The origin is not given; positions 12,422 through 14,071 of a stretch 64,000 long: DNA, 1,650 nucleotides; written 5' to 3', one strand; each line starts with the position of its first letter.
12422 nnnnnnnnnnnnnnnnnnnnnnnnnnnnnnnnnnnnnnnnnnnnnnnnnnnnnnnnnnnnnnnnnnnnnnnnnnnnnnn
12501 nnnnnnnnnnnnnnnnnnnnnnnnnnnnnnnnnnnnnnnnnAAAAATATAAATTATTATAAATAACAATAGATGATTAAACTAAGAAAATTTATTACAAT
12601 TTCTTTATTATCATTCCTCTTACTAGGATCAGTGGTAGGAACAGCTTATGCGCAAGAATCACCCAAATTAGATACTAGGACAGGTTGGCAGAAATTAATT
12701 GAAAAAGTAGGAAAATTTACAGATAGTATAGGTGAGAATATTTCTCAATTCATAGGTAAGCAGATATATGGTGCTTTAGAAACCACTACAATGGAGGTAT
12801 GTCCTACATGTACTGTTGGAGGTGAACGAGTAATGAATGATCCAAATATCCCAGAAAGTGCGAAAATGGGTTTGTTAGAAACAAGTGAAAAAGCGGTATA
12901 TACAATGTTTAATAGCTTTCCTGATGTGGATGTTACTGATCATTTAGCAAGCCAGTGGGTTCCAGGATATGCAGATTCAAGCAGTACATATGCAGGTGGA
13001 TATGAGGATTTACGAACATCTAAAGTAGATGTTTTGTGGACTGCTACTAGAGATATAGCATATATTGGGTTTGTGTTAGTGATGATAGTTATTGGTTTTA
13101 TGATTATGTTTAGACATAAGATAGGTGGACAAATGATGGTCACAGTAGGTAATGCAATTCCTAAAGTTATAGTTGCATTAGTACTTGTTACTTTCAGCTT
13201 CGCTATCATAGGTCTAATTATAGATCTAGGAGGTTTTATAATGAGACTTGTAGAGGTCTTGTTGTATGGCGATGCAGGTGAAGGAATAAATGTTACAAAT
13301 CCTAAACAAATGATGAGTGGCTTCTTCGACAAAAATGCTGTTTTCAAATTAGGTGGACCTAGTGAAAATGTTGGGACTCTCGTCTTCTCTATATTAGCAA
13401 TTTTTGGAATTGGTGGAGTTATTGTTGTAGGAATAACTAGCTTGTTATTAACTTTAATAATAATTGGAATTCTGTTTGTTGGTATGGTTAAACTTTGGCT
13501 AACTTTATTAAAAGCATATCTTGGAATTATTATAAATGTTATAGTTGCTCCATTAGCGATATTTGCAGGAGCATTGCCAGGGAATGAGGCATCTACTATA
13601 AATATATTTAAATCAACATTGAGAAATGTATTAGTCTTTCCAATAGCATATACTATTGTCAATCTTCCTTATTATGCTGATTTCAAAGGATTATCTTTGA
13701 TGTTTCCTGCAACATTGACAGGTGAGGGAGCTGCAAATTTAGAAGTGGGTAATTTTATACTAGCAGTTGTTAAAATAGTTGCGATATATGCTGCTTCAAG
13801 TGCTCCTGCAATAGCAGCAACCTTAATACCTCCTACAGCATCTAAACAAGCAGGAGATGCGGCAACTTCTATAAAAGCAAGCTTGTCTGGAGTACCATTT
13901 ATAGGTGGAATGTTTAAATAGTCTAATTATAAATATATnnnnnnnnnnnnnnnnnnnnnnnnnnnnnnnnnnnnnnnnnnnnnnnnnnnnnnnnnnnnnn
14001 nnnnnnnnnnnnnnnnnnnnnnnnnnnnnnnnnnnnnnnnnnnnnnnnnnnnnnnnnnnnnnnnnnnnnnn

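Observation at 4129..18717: Uncharacterised cell-envelope island: L,D-transpeptidase plus a tightly packed eight-gene operon of surface and membrane proteins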

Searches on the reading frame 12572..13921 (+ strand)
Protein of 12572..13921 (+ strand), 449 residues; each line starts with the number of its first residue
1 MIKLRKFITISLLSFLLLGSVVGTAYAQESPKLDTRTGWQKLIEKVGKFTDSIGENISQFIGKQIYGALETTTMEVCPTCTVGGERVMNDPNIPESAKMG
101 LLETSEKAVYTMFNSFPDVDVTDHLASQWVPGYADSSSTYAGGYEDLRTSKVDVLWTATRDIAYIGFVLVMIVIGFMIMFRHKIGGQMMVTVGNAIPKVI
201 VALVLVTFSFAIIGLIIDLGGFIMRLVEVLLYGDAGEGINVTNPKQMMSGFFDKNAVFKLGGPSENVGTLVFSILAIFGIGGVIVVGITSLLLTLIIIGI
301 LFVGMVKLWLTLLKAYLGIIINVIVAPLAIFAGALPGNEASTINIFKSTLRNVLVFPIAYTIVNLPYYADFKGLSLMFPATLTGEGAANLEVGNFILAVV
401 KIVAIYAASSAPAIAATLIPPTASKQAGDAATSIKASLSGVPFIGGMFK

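Call 4: search_protein_families(library=pfam, proteins=[window:12572-13921:+], max_evalue=0.1)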
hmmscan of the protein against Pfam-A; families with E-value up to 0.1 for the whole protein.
window:12572-13921:+ (449 aa): 0 families

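Call 5: search_protein_families(library=ncbifam, proteins=[window:12572-13921:+], max_evalue=0.1)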
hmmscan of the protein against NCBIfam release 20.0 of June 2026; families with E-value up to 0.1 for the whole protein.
window:12572-13921:+ (449 aa): 0 families

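Call 8: search_protein_families(library=phrogs, proteins=[window:12572-13921:+], max_evalue=0.1)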
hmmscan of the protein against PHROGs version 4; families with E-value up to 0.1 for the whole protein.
window:12572-13921:+ (449 aa): 0 families

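Call 11: find_homologous_proteins(query=window:12572-13921:+, max_evalue=0.001)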
Query window:12572-13921:+ (449 aa): 262 proteins with E <= 0.001 among 8000 candidates; the best 120 are listed.
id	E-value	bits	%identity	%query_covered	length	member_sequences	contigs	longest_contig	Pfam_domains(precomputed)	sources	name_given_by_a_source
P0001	8.5e-284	959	100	100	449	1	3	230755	-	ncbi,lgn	-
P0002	8.7e-192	656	69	100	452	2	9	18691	-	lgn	-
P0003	1.6e-140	487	52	100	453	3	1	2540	-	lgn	-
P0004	6.9e-140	485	52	98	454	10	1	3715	-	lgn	-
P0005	2.8e-134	466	53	93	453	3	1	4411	-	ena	-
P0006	2.8e-132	460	50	99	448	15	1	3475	-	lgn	-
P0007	8.9e-127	442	49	99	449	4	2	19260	-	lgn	-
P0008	1.9e-125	437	52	94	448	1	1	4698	-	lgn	-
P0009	5.7e-125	436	49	99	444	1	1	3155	-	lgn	-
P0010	4.1e-124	433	50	99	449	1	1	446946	-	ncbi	ncbi:MAG: hypothetical protein AB9915_01230 [Candidatus Dojkabacteria bacterium]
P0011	1.2e-122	428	56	78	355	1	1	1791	-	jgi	jgi:hypothetical protein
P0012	2.5e-121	424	46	100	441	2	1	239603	-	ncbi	-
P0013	1.2e-119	418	45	100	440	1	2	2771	-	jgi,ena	-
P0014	7.9e-118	412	49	94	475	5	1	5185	-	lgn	-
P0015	8.6e-118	412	46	100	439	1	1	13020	-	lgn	-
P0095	7.1e-95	336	43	89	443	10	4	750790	-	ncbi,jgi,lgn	ncbi:MAG: hypothetical protein ACOX06_02100 [Candidatus Dojkabacteria bacterium]|jgi:hypothetical pr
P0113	1.1e-77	280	38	100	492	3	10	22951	-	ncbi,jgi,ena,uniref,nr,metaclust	ncbi:MAG: hypothetical protein UR73_C0017G0005 [candidate division WS6 bacterium GW2011_GWF1_35_23]|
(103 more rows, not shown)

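Call 13: find_encoding_contigs(protein=P0095, flank=10000, max_places=2)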
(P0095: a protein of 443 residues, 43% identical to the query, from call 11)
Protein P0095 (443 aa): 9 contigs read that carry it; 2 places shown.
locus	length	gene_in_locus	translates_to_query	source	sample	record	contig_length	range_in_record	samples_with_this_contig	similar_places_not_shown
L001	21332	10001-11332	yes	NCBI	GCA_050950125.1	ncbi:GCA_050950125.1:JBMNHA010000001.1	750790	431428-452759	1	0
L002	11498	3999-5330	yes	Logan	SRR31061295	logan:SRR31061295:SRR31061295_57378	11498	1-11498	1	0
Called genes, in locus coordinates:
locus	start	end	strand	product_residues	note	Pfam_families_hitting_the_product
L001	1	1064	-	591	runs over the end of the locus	PF00496:SBP_bac_5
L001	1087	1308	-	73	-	PF03840:SecG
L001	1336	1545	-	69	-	-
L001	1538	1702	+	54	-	-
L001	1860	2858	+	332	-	-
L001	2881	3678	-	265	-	PF02498:Bro-N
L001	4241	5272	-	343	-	PF17125:Methyltr_RsmF_N, PF01189:Methyltr_RsmB-F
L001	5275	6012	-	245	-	PF04452:Methyltrans_RNA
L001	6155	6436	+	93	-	-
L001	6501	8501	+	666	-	PF00041:fn3 (weak), PF16656:Pur_ac_phosph_N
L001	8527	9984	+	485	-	-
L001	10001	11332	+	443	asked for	-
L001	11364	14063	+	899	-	-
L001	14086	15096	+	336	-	-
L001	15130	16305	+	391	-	-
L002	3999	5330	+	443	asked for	-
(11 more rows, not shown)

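Call 14: find_encoding_contigs(protein=P0113, flank=10000, max_places=2)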
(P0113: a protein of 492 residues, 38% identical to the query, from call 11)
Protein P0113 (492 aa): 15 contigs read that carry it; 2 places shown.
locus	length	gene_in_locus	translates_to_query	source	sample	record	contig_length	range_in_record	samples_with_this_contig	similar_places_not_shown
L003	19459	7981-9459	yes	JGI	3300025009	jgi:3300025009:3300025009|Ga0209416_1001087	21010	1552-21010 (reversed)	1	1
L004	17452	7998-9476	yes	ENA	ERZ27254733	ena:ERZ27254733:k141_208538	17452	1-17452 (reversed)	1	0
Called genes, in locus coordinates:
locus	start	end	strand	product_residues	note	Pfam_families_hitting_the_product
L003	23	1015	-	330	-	PF17125:Methyltr_RsmF_N, PF01189:Methyltr_RsmB-F, PF13847:Methyltransf_31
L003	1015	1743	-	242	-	PF04452:Methyltrans_RNA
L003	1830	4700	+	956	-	PF16656:Pur_ac_phosph_N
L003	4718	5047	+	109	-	-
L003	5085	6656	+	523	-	PF00041:fn3 (faint), PF16656:Pur_ac_phosph_N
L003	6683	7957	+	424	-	-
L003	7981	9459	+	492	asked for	-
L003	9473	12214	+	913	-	PF01551:Peptidase_M23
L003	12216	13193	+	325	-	-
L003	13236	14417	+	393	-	-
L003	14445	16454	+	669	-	PF00580:UvrD-helicase, PF13245:AAA_19, PF13604:AAA_30 (faint), PF01443:Viral_helicase1 (faint), PF13361:UvrD_C, PF13538:UvrD_C_2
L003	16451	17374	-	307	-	-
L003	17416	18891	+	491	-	PF12895:ANAPC3 (faint), PF00515:TPR_1 (faint), PF07719:TPR_2 (faint), PF13414:TPR_11 (faint), PF13424:TPR_12 (faint), PF13428:TPR_14 (faint), PF13432:TPR_16 (faint), PF14559:TPR_19 (faint), +2 more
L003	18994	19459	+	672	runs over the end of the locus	?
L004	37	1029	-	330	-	PF17125:Methyltr_RsmF_N, PF01189:Methyltr_RsmB-F, PF13847:Methyltransf_31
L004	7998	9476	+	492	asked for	-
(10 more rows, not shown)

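Call 20: search_solved_structures(query=A1, max_evalue=10)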
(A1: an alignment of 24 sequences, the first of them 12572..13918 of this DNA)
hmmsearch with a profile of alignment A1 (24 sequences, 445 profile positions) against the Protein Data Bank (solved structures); distinct sequences matched with E-value up to 10: 0.

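Call 21: find_related_loci(query=A1, collection=genome_contigs, flank=10000)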
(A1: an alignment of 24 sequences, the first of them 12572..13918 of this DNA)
Query A1 (449 aa) in genome_contigs; peptide patterns used: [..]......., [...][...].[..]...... (x = any residue, [..] = any of these).
370 stretches matched a pattern; 341 encode a relative of the query (tblastn E <= 1e-3); the best 80 are kept; 79 distinct loci.
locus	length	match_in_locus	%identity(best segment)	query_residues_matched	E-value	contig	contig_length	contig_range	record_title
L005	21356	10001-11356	69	1-449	0e+0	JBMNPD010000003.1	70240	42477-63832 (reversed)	MAG: Candidatus Dojkabacteria bacterium isolate SBF912SR1HQ0033 scaffold_516_c1, whole genome shotgun sequence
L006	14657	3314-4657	52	8-449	5e-145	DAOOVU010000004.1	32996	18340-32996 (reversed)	MAG TPA_asm: Candidatus Dojkabacteria bacterium isolate AMR_MDS_2433 NODE_892_length_32996_cov_7.999484, whole genome sh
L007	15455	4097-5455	52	1-449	3e-139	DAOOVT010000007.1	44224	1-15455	MAG TPA_asm: Candidatus Dojkabacteria bacterium isolate AMR_MDS_2434 NODE_541_length_44224_cov_24.794924, whole genome s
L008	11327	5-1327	51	10-449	2e-131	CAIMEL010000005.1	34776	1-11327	uncultured bacterium isolate LaPlata_bin-3090 genome assembly, contig: bin-3090:05/25, whole genome shotgun sequence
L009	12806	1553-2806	49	27-449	8e-121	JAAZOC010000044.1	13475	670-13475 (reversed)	MAG: Candidatus Microgenomates bacterium isolate AS27yjCOA_24 83932_AS27, whole genome shotgun sequence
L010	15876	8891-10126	44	32-449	1e-117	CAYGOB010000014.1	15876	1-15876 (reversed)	MAG TPA_asm: uncultured Candidatus Saccharibacteria bacterium isolate ERP113451_co4_79 genome assembly, contig: NODE_211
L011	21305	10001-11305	45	1-449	7e-117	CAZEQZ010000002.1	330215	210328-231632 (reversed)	MAG TPA_asm: uncultured Candidatus Saccharibacteria bacterium isolate SRP241326_co3_95 genome assembly, contig: NODE_16_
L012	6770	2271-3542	51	25-449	8e-116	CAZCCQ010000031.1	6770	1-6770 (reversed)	MAG TPA_asm: uncultured Candidatus Saccharibacteria bacterium isolate binchicken_co204_57 genome assembly, contig: NODE_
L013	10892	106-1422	43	7-449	2e-114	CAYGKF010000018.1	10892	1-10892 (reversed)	MAG TPA_asm: uncultured Candidatus Saccharibacteria bacterium isolate ERP113451_co4_183 genome assembly, contig: NODE_39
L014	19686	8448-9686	47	33-449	2e-114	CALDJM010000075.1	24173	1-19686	MAG TPA_asm: uncultured bacterium isolate SRR1562000_bin.129_CONCOCT_v1.1_MAG genome assembly, contig: ERZ724042.1373, w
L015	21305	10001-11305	43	5-449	1e-113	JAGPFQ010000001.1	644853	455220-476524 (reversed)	Candidatus Dojkabacteria bacterium isolate Gw_SlDig_bin_189 Gw_SlDig_2_length_644853_cov_17.655297, whole genome shotgun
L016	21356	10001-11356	46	2-449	4e-113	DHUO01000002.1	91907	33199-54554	MAG TPA_asm: Candidatus Dojkabacteria bacterium UBA5232 UBA5232_contig_5010, whole genome shotgun sequence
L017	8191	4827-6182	44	2-449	1e-112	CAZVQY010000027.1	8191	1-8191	MAG TPA_asm: uncultured Candidatus Saccharibacteria bacterium isolate SRP192927_co5_224 genome assembly, contig: NODE_16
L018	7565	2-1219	49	54-449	4e-112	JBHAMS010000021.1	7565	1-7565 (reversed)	MAG: Candidatus Dojkabacteria bacterium isolate D-36_MAG_6 D-36__52541, whole genome shotgun sequence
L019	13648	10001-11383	44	3-449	1e-111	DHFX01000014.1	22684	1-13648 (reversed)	MAG TPA_asm: Candidatus Dojkabacteria bacterium UBA4813 UBA4813_contig_16508, whole genome shotgun sequence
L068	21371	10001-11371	29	3-449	2e-45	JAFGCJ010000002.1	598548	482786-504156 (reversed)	MAG: Candidatus Dojkabacteria bacterium isolate Zod_Metabat.1102 k87_2421817, whole genome shotgun sequence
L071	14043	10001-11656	33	80-448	3e-42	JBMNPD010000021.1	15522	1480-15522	MAG: Candidatus Dojkabacteria bacterium isolate SBF912SR1HQ0033 scaffold_12601_c1, whole genome shotgun sequence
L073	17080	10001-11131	31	93-439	3e-41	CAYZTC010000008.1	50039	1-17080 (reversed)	MAG TPA_asm: uncultured Candidatus Saccharibacteria bacterium isolate SRP068000_co1_121 genome assembly, contig: NODE_58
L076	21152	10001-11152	33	143-448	2e-39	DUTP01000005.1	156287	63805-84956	MAG TPA_asm: Candidatus Dojkabacteria bacterium isolate AS05jafATM_89 62615_AS05, whole genome shotgun sequence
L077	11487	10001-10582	40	156-357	4e-31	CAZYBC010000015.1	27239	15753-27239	MAG TPA_asm: uncultured Pseudomonadales bacterium isolate SRP263991_co1_159 genome assembly, contig: NODE_2238_length_27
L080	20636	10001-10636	39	155-367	3e-30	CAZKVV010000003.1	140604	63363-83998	MAG TPA_asm: uncultured Pseudomonadales bacterium isolate SRP286056_co2_531 genome assembly, contig: NODE_91_length_1406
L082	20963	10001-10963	31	24-357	2e-30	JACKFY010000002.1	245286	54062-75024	MAG: Pseudomonadales bacterium isolate HK-STAS-PATE-17 HK-STAS-PATE-17_2, whole genome shotgun sequence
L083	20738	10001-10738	33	107-357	7e-30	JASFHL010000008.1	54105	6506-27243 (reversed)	MAG: Candidatus Woesebacteria bacterium isolate D0608M20metaG_Bin_4550 D0608M20metaG_FD_scaffold_41_c1, whole genome sho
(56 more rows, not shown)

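Call 25: search_protein_families(library=pfam, proteins=[L071:5065-6546:+, L071:8998-9705:+, L071:9719-11662:+, L071:11665-13818:+, L076:4263-5669:+, L076:5822-6523:+, L076:6541-8439:+, L076:8462-11161:+, L076:11151-13232:+, L073:13179-15620:+], max_evalue=0.01)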
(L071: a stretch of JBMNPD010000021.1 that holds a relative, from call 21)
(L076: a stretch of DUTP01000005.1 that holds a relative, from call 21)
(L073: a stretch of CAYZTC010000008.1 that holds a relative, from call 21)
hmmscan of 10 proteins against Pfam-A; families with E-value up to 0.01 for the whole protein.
L071:5065-6546:+ (493 aa): 1 family
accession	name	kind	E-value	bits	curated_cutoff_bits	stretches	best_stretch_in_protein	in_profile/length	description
PF04932.20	Wzy_C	-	8.8e-11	42.2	31.7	1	289-423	2-148/149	O-Antigen ligase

L071:8998-9705:+ (235 aa): 0 families

L071:9719-11662:+ (647 aa): 0 families

L071:11665-13818:+ (717 aa): 0 families

L076:4263-5669:+ (468 aa): 1 family
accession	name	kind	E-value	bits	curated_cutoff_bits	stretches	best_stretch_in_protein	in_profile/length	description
PF04932.20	Wzy_C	-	5e-09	36.5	31.7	1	271-405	38-149/149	O-Antigen ligase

L076:5822-6523:+ (233 aa): 0 families

L076:6541-8439:+ (632 aa): 0 families

L076:8462-11161:+ (899 aa): 0 families

L076:11151-13232:+ (693 aa): 0 families

L073:13179-15620:+ (813 aa): 5 families
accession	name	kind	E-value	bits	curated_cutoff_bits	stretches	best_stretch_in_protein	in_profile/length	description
PF13603.12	tRNA-synt_1_2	-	2.3e-55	187.4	25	1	226-412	1-184/185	Leucyl-tRNA synthetase, editing domain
PF00133.28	tRNA-synt_1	-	5.8e-48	164.1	22.7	2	19-220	2-215/414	tRNA synthetases class I (I, L, M and V)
PF09334.17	tRNA-synt_1g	-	6.5e-33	114.5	20.1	2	41-191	2-148/391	tRNA synthetases class I (M)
PF08264.19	Anticodon_1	-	4.7e-21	75.7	25.1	1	667-774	8-142/148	Anticodon-binding domain of tRNA ligase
PF01406.26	tRNA-synt_1e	-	0.00082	19.3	27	0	576-633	239-295/301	tRNA synthetases class I (C) catalytic domain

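Call 26: predict_structure(alignment_id=A1)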
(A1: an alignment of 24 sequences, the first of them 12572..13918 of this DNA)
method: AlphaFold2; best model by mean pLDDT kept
length: 449 residues; sequences in the alignment: 24
mean_pLDDT: 65.1   pTM: 0.49
mean pLDDT of the five models: 65.1, 63.7, 62.9, 61.3, 58.8
residues with pLDDT >= 90: 0; 70-90: 209; 50-70: 154; < 50: 86
segments of 3 or more residues with pLDDT < 50: 18-30, 115-123, 129-131, 135-142, 255-280, 386-390, 424-428, 438-449
pLDDT, mean of each block of 10 residues (from residue 1): 73 59 38 66 70 63 73 73 71 71 66 46 48 45 57 73 80 78 67 74 76 74 70 61 64 48 39 46 56 70 80 84 82 73 79 83 76 58 50 64 79 76 53 53 41
secondary structure, 60 per line:
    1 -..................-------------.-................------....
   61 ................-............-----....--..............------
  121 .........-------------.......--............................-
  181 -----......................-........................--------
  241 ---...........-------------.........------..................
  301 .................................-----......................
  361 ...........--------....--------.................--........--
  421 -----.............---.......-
elements in order: H2-19 H35-50 H57-76 H82-89 H95-98 H101-114 H121-129 H143-149 H152-179 H186-207 H209-232 H244-254 H268-276 H283-333 H339-371 H380-383 H392-408 H411-418 H426-438 H442-448

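Call 30: fold_search(model_id=the predicted structure, library=pdb)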
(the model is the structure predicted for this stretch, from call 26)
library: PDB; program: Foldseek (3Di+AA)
matches with E <= 10: 212; with E <= 0.001: 0
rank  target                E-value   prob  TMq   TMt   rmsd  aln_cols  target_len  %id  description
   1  8rt9_F                3.4e-02  1.00  0.31  0.44   8.6       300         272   17  Stalk complex full-length structure (TrwJ/VirB5-TrwI/VirB6) from the fully-assembled R388 type IV secretion system det (released 2024-06-19)
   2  7o3v_G                7.8e-02  1.00  0.30  0.45   9.2       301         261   13  Stalk complex structure (TrwJ/VirB5-TrwI/VirB6) from the fully-assembled R388 type IV secretion system determined by c (released 2022-06-22)
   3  7o3v_J                1.5e-01  0.96  0.29  0.42   8.6       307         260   16  Stalk complex structure (TrwJ/VirB5-TrwI/VirB6) from the fully-assembled R388 type IV secretion system determined by c (released 2022-06-22)
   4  7o3v_F                1.8e-01  0.94  0.27  0.39   9.4       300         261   18  Stalk complex structure (TrwJ/VirB5-TrwI/VirB6) from the fully-assembled R388 type IV secretion system determined by c (released 2022-06-22)
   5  7lf6_A                9.2e-01  0.08  0.11  0.12  28.2       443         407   12  Structure of lysosomal membrane protein (released 2022-01-26)
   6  9vsp_A                1.0e+00  0.08  0.12  0.12  29.1       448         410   10  The DCY1020-bound structure of TMEM175 (released 2025-09-17)
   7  9vsq_A                1.1e+00  0.10  0.13  0.14  28.8       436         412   13  The TUG-891-bound structure of TMEM175 (released 2025-09-17)
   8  5c5b_B                1.2e+00  0.09  0.09  0.10  29.6       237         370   13  Crystal Structure of Human APPL BAR-PH Heterodimer (released 2016-06-22)
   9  2j5c_A                1.2e+00  0.06  0.09  0.09  30.1       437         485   10  Rational conversion of substrate and product specificity in a monoterpene synthase. Structural insights into the molec (released 2007-06-26)
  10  7n6g_3R               1.4e+00  0.10  0.12  0.15  47.3       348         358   11  C1 of central pair (released 2022-05-18)
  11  5dhg_B                1.6e+00  0.08  0.13  0.15  29.7       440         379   13  The crystal structure of nociceptin/orphanin FQ peptide receptor (NOP) in complex with C-35 (PSI Community Target) (released 2015-10-21)
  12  5lm2_A                1.6e+00  0.06  0.11  0.14  44.2       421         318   11  Crystal Structure of HD-PTP phosphatase (released 2016-11-30)
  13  8yky_R                1.7e+00  0.11  0.13  0.19  28.5       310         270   11  Structure of human class T GPCR TAS2R14-Ggustducin complex with agonist 28.1 (released 2024-07-10)
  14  7zou                  1.8e+00  0.09  0.12  0.20  24.8       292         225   12  Crystal structure of Synechocystis halorhodopsin (SyHR), Cl-pumping mode, ground state (released 2022-11-09)
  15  6k6k                  1.9e+00  0.09  0.12  0.20  26.4       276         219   14  The crystal structure of light-driven cyanobacterial chloride importer (N63A/P118A) Mastigocladopsis repens (released 2020-06-03)
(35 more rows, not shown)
